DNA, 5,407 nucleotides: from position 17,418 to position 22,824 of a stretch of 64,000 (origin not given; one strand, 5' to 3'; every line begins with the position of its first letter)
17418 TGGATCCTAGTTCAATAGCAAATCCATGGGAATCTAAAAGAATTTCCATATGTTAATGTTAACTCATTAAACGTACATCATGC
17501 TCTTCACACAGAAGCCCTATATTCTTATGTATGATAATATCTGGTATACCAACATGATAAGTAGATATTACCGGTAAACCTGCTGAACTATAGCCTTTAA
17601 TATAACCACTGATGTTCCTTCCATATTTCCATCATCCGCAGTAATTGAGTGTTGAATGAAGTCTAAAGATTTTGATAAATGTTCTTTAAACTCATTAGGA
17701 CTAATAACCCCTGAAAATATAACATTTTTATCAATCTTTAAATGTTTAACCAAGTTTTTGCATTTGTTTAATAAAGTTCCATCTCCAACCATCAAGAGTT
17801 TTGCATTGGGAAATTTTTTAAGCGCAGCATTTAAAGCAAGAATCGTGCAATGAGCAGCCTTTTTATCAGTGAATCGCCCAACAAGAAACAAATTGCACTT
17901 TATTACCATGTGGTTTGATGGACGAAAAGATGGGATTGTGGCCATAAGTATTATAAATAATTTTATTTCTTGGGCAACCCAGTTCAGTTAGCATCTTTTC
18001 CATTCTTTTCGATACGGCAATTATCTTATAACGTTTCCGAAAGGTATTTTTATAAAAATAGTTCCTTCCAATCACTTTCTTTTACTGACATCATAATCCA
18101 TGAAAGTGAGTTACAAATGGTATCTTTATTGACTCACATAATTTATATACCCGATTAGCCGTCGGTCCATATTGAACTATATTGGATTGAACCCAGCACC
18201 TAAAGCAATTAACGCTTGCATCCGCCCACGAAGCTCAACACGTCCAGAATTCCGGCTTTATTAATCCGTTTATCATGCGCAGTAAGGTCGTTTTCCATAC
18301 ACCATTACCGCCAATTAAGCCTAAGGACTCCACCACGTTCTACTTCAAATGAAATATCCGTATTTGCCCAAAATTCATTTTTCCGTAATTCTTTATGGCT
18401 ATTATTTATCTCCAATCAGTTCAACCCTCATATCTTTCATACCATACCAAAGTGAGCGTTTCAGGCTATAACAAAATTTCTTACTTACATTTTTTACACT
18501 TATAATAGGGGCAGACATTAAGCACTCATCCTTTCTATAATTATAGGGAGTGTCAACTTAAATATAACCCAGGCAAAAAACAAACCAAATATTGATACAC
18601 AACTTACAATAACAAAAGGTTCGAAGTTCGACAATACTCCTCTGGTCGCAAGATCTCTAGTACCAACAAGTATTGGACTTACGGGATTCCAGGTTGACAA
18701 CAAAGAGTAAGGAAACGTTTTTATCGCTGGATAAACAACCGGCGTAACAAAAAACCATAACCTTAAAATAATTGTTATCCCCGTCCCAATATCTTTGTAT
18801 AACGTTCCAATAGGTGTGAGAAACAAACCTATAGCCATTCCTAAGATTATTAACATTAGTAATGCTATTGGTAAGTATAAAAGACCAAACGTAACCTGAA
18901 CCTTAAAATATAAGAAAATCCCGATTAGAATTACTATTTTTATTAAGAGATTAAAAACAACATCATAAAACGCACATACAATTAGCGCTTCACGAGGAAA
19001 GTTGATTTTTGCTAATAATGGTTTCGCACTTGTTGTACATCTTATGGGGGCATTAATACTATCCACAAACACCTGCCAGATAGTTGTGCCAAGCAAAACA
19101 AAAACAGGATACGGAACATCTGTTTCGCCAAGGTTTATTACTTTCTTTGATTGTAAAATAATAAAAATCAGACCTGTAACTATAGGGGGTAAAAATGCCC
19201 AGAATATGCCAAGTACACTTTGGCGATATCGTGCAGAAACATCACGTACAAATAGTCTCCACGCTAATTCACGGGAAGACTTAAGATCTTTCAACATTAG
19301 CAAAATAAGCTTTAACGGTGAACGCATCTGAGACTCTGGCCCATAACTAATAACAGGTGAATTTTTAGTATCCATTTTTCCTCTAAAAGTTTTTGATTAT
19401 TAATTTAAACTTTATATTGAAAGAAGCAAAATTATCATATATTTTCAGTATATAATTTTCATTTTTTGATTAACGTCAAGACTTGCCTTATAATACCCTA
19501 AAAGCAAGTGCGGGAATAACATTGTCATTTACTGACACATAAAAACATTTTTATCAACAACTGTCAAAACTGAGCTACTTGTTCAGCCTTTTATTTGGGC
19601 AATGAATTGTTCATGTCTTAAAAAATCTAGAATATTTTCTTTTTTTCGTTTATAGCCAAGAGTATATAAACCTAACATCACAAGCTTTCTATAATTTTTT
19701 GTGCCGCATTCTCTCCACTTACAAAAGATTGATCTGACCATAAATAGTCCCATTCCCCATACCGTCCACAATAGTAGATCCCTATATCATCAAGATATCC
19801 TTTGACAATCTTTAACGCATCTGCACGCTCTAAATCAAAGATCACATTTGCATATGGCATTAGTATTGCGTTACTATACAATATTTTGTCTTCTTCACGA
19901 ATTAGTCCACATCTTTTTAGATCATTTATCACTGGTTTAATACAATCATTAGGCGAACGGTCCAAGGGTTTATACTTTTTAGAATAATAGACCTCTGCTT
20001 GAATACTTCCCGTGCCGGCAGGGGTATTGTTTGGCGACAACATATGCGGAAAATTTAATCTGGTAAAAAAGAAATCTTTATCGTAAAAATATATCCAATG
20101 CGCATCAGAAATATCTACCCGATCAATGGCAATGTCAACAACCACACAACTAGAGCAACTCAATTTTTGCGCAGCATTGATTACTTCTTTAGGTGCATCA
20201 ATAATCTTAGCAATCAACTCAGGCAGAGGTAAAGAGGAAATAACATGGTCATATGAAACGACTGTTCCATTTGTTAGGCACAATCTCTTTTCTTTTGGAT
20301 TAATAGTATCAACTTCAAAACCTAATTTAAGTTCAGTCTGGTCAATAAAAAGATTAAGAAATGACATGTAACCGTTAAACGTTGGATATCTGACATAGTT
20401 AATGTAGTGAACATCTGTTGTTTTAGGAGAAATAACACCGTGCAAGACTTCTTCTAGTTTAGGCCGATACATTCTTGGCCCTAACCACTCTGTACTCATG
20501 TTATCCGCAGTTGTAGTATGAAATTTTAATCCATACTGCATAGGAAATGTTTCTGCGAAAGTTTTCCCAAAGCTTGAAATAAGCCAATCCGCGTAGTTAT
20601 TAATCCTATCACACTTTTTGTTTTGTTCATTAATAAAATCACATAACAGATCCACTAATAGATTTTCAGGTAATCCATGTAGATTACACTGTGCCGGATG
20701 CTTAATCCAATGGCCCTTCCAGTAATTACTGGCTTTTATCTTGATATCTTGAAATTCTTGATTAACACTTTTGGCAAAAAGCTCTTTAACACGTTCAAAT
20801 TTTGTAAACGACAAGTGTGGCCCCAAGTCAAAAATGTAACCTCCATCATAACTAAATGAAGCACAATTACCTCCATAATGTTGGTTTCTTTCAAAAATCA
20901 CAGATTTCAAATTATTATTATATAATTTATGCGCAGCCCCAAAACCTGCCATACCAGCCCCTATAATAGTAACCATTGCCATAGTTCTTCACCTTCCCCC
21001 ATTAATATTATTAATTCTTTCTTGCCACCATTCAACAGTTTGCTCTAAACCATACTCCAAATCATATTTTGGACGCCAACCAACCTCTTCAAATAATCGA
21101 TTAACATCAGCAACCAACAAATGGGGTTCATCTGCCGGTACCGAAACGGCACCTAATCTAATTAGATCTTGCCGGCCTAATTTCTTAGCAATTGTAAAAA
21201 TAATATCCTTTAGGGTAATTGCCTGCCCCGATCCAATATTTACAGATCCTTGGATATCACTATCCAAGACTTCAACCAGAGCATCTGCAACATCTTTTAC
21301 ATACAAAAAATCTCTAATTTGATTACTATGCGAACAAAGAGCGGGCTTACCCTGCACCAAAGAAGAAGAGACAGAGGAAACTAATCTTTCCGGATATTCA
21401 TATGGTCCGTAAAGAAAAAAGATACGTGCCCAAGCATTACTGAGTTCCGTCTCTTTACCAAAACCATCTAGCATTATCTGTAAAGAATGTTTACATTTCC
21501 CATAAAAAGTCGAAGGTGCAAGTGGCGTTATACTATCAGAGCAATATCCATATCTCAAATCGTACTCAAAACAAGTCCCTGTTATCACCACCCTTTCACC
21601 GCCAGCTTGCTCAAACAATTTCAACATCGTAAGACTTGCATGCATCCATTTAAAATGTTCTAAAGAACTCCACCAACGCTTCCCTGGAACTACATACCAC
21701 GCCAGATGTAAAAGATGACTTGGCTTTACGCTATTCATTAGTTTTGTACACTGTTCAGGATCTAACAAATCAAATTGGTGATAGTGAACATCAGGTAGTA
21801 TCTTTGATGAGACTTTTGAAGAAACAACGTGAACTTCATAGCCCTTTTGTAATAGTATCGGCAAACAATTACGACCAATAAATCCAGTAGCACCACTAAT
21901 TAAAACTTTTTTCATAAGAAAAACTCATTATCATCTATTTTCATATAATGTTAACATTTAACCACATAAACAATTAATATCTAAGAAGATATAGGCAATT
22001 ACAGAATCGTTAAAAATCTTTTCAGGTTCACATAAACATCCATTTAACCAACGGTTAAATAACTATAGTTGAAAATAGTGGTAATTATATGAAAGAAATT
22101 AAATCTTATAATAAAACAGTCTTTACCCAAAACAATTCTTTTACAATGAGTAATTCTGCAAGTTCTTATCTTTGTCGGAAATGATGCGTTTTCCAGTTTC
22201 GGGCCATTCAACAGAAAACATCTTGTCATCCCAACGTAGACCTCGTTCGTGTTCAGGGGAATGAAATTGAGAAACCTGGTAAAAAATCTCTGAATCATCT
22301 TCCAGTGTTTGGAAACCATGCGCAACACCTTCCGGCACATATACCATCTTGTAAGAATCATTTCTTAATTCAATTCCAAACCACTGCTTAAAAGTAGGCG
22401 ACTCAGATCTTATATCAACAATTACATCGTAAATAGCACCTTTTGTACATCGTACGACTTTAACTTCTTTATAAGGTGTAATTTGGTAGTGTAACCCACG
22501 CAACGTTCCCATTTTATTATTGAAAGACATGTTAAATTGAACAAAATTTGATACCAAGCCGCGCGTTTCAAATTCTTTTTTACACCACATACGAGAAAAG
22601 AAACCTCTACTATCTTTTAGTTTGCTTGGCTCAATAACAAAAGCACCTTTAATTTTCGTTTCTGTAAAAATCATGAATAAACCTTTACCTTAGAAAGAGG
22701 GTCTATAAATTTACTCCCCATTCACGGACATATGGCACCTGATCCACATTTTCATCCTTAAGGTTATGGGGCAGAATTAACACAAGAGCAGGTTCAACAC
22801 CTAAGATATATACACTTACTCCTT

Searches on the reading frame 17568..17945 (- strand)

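Call 57: search_protein_families(library=pfam, proteins=[window:17568-17945:-], max_evalue=0.0001)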
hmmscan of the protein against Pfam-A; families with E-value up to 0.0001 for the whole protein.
window:17568-17945:- (125 aa): 2 families
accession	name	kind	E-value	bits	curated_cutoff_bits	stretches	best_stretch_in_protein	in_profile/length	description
PF00534.26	Glycos_transf_1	-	1.1e-11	45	26.4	1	20-119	19-113/172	Glycosyl transferases group 1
PF13692.12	Glyco_trans_1_4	-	1.3e-08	35.6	27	1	18-119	3-97/142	Glycosyl transferases group 1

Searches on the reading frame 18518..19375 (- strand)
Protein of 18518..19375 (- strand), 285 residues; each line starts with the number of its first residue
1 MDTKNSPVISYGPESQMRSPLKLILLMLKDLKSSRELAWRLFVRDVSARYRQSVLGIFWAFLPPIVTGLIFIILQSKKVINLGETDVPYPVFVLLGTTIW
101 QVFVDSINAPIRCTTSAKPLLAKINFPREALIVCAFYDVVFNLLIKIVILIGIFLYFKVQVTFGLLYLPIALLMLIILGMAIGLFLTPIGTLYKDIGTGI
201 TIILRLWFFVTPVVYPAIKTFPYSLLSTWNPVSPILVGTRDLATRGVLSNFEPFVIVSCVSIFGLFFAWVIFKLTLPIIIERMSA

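Call 24: search_protein_families(library=pfam, proteins=[window:18518-19375:-], max_evalue=0.001)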
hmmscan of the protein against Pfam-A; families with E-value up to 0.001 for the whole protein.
window:18518-19375:- (285 aa): 1 family
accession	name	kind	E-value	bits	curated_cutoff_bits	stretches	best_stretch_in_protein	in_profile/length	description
PF01061.29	ABC2_membrane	-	5.6e-09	36.3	26.9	1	39-240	4-207/211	ABC-2 type transporter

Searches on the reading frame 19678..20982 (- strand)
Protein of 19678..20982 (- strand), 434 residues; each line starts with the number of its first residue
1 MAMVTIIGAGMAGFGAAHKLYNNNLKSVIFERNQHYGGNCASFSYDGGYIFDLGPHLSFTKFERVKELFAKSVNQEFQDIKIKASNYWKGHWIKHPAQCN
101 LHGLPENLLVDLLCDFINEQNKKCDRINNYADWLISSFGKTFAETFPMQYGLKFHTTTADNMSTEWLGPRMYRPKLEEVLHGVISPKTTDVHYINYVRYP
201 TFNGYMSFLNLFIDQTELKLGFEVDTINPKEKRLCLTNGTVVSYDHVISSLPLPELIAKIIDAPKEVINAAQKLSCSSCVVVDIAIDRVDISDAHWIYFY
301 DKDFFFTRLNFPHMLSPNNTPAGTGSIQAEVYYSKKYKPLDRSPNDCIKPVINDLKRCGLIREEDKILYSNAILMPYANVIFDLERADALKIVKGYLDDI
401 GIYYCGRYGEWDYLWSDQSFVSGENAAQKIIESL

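Call 24: search_protein_families(library=pfam, proteins=[window:19678-20982:-], max_evalue=0.001)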
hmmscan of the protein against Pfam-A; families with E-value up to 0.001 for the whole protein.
window:19678-20982:- (434 aa): 3 families
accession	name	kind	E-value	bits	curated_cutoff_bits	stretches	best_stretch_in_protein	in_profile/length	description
PF13450.12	NAD_binding_8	-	2.7e-15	56.8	21.9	1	6-71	1-67/68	NAD(P)-binding Rossmann-like domain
PF01593.30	Amino_oxidase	-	8.5e-15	55.4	19.8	1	11-431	1-443/443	Flavin containing amine oxidoreductase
PF07992.20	Pyr_redox_2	-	0.00068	19.6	26.1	0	4-38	3-39/291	Pyridine nucleotide-disulphide oxidoreductase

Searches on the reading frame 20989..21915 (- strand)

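Call 24: search_protein_families(library=pfam, proteins=[window:20989-21915:-], max_evalue=0.001)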
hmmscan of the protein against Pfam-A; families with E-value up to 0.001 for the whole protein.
window:20989-21915:- (308 aa): 3 families
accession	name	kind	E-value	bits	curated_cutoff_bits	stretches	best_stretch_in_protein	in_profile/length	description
PF01370.27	Epimerase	-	1.8e-35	122.9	20.9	1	4-228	1-240/240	NAD dependent epimerase/dehydratase family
PF16363.11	GDP_Man_Dehyd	-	5.6e-27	95.5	27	1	5-292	1-331/332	GDP-mannose 4,6 dehydratase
PF04321.23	RmlD_sub_bind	-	1.3e-06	28.2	27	1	3-74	2-61/287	RmlD substrate binding domain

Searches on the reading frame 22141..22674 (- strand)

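Call 24: search_protein_families(library=pfam, proteins=[window:22141-22674:-], max_evalue=0.001)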
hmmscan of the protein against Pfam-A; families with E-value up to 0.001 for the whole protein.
window:22141-22674:- (177 aa): 1 family
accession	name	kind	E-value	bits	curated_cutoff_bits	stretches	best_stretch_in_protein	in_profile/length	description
PF00908.23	dTDP_sugar_isom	-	4.5e-65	218.9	27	1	5-174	1-165/168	dTDP-4-dehydrorhamnose 3,5-epimerase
